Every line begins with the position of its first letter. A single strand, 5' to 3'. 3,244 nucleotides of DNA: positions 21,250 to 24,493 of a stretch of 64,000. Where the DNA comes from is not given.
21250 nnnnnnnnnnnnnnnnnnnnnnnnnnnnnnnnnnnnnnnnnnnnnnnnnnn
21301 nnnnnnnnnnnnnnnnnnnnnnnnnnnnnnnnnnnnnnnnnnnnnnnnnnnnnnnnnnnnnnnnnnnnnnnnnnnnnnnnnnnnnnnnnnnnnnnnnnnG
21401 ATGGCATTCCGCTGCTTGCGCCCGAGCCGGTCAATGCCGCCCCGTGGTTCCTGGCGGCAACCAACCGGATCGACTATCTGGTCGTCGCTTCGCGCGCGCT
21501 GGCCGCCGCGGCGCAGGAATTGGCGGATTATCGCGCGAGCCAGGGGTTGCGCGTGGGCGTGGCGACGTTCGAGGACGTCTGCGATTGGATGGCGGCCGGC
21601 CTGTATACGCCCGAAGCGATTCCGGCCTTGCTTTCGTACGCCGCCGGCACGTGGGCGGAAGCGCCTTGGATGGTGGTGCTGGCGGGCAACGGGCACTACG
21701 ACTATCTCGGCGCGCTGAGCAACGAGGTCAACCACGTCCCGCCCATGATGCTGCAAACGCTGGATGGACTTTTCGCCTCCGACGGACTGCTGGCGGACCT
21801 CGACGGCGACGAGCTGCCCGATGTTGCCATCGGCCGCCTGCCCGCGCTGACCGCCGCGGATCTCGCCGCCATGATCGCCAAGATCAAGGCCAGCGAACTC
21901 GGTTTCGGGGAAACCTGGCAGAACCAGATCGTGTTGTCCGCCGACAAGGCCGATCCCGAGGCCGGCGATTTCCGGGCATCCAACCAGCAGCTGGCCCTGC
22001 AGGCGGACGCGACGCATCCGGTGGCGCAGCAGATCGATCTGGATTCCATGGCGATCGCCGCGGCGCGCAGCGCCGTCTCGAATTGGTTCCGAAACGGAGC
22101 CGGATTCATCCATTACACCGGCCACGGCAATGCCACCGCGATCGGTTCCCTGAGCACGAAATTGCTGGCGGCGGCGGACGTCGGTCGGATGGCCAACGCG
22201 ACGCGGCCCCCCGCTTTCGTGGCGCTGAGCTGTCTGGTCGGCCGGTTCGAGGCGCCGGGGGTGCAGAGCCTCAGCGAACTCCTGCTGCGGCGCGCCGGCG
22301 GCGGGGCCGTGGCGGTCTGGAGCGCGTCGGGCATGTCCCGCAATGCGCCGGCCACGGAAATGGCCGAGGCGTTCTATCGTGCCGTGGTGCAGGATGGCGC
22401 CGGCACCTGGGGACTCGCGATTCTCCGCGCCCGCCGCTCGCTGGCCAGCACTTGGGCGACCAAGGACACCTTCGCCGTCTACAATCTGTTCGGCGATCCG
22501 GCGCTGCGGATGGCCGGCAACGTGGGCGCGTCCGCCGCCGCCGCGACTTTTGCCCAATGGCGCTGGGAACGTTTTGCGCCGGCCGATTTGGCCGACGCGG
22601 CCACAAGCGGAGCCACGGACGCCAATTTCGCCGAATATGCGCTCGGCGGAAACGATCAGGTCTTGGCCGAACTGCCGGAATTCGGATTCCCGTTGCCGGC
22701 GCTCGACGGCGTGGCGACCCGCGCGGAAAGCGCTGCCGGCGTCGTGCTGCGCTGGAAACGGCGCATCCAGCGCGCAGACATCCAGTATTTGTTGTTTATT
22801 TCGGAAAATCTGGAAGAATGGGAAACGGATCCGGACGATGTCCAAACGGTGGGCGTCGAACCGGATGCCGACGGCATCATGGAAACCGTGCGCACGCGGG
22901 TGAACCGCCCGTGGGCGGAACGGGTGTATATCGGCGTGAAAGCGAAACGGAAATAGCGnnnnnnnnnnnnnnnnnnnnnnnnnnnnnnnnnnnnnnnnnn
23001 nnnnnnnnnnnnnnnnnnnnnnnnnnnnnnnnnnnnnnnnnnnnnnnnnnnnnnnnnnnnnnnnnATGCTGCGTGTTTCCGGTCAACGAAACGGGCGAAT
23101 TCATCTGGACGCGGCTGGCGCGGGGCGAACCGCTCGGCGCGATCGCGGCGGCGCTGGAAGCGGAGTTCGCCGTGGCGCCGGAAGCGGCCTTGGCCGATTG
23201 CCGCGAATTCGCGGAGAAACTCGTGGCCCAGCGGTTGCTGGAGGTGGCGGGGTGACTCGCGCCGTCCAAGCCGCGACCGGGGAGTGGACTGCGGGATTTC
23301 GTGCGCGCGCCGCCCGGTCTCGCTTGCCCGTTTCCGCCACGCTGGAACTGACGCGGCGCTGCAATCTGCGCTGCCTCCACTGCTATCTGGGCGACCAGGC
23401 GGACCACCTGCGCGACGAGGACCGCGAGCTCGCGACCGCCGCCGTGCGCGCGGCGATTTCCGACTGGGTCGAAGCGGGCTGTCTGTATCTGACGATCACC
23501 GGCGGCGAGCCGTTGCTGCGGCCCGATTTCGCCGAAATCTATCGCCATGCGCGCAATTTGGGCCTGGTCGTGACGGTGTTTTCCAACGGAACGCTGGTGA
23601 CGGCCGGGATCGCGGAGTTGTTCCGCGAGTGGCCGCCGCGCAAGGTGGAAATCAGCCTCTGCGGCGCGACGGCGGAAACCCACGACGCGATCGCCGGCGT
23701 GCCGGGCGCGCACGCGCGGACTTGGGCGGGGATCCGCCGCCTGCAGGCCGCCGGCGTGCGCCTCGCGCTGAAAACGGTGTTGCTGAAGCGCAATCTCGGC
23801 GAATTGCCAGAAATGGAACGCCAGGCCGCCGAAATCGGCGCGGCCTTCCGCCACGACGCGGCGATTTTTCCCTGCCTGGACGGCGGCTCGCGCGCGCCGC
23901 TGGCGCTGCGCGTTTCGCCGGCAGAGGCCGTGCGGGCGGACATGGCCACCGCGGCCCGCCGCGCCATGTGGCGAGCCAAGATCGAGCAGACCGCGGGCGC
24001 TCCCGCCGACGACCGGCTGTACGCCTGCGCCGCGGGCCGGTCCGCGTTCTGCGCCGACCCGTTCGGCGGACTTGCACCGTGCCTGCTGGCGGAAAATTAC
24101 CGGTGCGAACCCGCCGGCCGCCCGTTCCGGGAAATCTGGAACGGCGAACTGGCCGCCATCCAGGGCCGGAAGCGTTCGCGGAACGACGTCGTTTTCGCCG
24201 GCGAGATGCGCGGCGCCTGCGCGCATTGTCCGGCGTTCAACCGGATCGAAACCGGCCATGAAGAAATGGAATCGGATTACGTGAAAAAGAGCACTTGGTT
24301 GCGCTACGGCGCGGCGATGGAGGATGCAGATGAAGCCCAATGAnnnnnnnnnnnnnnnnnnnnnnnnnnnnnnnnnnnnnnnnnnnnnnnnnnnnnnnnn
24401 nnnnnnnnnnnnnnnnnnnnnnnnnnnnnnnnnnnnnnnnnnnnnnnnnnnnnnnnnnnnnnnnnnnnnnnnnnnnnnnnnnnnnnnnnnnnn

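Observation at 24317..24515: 61-aa candidate precursor peptide with its own GGAGG SD, a PqqA-like leader and a Cys-x7-Cys core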

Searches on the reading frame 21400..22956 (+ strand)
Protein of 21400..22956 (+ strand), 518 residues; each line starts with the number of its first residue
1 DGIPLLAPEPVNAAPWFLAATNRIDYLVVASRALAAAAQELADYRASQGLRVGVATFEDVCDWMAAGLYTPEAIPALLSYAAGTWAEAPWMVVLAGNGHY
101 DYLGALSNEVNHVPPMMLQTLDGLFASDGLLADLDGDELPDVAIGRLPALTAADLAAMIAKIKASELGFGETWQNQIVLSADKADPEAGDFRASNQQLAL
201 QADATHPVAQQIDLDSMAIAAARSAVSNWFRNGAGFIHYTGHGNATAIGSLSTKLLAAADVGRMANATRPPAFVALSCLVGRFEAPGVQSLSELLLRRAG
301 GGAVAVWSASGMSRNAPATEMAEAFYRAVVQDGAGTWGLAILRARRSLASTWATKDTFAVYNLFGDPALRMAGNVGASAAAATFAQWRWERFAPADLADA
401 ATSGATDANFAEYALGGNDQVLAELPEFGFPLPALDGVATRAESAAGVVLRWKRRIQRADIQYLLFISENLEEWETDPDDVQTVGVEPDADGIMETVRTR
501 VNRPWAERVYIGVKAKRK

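Call 63: search_protein_families(library=ncbifam, proteins=[window:21400-22956:+], max_evalue=0.001)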
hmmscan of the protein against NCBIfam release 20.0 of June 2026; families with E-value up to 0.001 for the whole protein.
window:21400-22956:+ (518 aa): 2 families
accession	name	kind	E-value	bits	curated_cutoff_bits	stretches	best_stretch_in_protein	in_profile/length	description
NF033707.1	T9SS_sortase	equivalog_domain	8.5e-39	132.9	420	1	18-372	361-733/1095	type IX secretion system sortase PorU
NF052324.1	PorU_rel_Nterm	equivalog_domain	1.2e-21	76.6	450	1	21-371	395-765/879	putative type IX secretion system sortase PorU2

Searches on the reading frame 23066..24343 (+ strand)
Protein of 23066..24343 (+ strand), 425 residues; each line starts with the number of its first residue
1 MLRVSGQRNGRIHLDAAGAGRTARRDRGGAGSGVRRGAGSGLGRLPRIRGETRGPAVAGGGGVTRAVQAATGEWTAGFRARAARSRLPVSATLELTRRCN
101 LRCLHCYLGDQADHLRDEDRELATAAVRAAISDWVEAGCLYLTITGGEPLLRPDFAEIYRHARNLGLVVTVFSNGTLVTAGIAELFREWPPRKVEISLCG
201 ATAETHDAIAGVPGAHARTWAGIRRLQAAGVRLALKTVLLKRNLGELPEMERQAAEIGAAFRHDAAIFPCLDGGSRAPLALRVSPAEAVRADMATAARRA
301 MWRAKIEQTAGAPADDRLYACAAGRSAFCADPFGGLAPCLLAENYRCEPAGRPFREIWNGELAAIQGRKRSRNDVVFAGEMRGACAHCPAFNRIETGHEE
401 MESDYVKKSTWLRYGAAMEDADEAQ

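Call 4: search_protein_families(library=pfam, proteins=[window:23066-24343:+], max_evalue=0.01)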
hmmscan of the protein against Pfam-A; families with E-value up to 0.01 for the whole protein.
window:23066-24343:+ (425 aa): 3 families
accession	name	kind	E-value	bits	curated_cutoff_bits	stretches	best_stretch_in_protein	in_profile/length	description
PF04055.27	Radical_SAM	-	3.6e-21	76.5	29.5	1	94-250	2-162/166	Radical SAM superfamily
PF05350.17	GSK-3_bind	-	0.00082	19.3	25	1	244-343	34-131/238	Glycogen synthase kinase-3 binding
PF13353.11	Fer4_12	-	0.0085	16.8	22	0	98-164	14-79/137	4Fe-4S single cluster domain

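Call 5: search_protein_families(library=ncbifam, proteins=[window:23066-24343:+], max_evalue=0.01)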
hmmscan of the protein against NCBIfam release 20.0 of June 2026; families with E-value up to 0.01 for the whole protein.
window:23066-24343:+ (425 aa): 60 families (the best 25 are shown)
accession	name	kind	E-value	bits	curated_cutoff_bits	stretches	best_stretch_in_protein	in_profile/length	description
TIGR04545.1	rSAM_ahbD_hemeb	equivalog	1.7e-35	123.1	500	1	93-268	4-176/339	heme b synthase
TIGR03962.1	mycofact_rSAM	equivalog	1.5e-31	109.8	265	1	88-397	11-312/339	mycofactocin radical SAM maturase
TIGR04546.1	rSAM_ahbC_deAc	equivalog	1e-28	100.3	650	1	93-250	43-196/390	12,18-didecarboxysiroheme deacetylase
TIGR04051.1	rSAM_NirJ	equivalog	1.5e-28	99.8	515.45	1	94-251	7-160/354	heme d1 biosynthesis radical SAM protein NirJ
TIGR04055.1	rSAM_NirJ2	equivalog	4e-27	95.6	500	1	95-390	6-305/326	putative heme d1 biosynthesis radical SAM protein NirJ2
TIGR04053.2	TIGR04053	equivalog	1.1e-26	93.9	395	1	87-261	6-180/366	TIGR04053 family radical SAM/SPASM domain-containing protein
TIGR04251.1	SCM_rSAM_ScmF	equivalog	4.5e-26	92.1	400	1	94-263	9-178/353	SynChlorMet cassette radical SAM/SPASM protein ScmF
TIGR02109.1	PQQ_syn_pqqE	equivalog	6e-24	84.6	381.35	1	87-389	5-303/358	pyrroloquinoline quinone biosynthesis protein PqqE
TIGR04054.1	rSAM_NirJ1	equivalog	1e-23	83.6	650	1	84-249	32-192/387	putative heme d1 biosynthesis radical SAM protein NirJ1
TIGR04347.1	pseudo_SAM_Halo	equivalog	2.5e-23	83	525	1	85-250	35-195/390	TIGR04347 family pseudo-SAM/SPASM protein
TIGR04303.1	GeoRSP_rSAM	equivalog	1.1e-22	81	400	1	92-250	8-160/325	GeoRSP system radical SAM/SPASM protein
NF045574.1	sacti_mat_StsB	exception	1.6e-22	80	625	1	94-250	101-252/466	StsB family radical SAM/SPASM domain sactipeptide maturase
TIGR04250.1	SCM_rSAM_ScmE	equivalog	1.1e-20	73.9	400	1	88-251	2-162/358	SynChlorMet cassette radical SAM/SPASM protein ScmE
NF012164.0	AlbA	equivalog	4.5e-20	71.5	850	1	86-341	110-358/442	subtilosin maturase AlbA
TIGR04403.1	rSAM_skfB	equivalog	8.3e-18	64.3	300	1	82-305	97-314/402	sporulation killing factor system radical SAM maturase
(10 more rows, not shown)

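Call 27: search_solved_structures(query=window:23252-24343:+, max_evalue=0.001, show_alignments=1)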
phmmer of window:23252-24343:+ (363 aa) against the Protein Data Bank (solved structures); distinct sequences matched with E-value up to 0.001: 16.
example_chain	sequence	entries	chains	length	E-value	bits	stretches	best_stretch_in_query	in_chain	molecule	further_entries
7vob_C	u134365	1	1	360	6.6e-15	58.3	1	31-197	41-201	Cytosylglucuronate decarboxylase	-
7voc_C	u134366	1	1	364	6.8e-15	58.2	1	31-197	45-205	Cytosylglucuronate decarboxylase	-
6efn_A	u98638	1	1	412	1.5e-14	57.1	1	21-234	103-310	Sporulation killing factor maturation protein SkfB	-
6c8v_A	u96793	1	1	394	4.3e-14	55.6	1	25-282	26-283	Coenzyme PQQ synthesis protein E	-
7n7i_A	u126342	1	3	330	1.7e-05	27.4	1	12-117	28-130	Viperin-like enzyme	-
8hzv_A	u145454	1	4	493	2.1e-05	27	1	20-166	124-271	Radical S-Adenosyl-L-methionine Enzyme DesII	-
8hzy_A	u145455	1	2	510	2.3e-05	26.9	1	20-166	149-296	DesII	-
8wm2_A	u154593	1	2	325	0.00015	24.2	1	31-119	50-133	Fe-S radical SAM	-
9dfu_A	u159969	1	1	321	0.0002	23.8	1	23-117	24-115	Radical SAM core domain-containing protein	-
6b4c_A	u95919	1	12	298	0.00022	23.7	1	19-117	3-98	Viperin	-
9dfw_A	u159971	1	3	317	0.00046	22.6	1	23-117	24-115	Radical SAM core domain-containing protein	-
9dgw_A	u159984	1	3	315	0.00046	22.6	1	23-117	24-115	Radical SAM core domain-containing protein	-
9dfn_A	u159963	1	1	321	0.00052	22.4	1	23-117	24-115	Radical SAM core domain-containing protein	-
2fb2_A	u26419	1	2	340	0.00063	22.2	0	29-104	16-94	Molybdenum cofactor biosynthesis protein A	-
7wzv_A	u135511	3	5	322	0.00074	21.9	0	22-120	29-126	4Fe-4S cluster-binding domain-containing protein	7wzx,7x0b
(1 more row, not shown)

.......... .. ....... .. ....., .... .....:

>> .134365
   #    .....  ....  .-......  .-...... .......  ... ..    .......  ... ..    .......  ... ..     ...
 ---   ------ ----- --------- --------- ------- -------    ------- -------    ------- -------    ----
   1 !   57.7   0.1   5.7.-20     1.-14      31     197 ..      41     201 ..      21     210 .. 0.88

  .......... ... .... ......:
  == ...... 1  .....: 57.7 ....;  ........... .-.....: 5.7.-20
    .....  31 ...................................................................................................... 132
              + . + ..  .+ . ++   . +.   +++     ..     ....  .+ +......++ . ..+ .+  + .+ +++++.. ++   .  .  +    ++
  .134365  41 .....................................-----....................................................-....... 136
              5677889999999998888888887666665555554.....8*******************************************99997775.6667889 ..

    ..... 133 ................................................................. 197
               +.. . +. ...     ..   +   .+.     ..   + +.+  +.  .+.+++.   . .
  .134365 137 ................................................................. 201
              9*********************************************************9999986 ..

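Call 71: list_cluster_members(proteins=[P0001, P0181, window:23252-24343:+])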
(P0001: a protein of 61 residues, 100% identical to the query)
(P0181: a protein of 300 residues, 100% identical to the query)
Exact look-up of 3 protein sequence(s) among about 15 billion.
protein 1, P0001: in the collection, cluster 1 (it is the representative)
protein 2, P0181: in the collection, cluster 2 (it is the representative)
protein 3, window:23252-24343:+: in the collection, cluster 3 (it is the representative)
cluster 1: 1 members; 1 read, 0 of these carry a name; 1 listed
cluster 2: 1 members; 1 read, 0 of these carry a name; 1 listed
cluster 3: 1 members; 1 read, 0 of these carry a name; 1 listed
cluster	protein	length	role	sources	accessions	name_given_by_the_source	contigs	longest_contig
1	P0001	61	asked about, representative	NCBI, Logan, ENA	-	-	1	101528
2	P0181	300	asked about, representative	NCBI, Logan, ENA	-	-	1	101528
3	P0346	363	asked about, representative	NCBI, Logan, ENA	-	-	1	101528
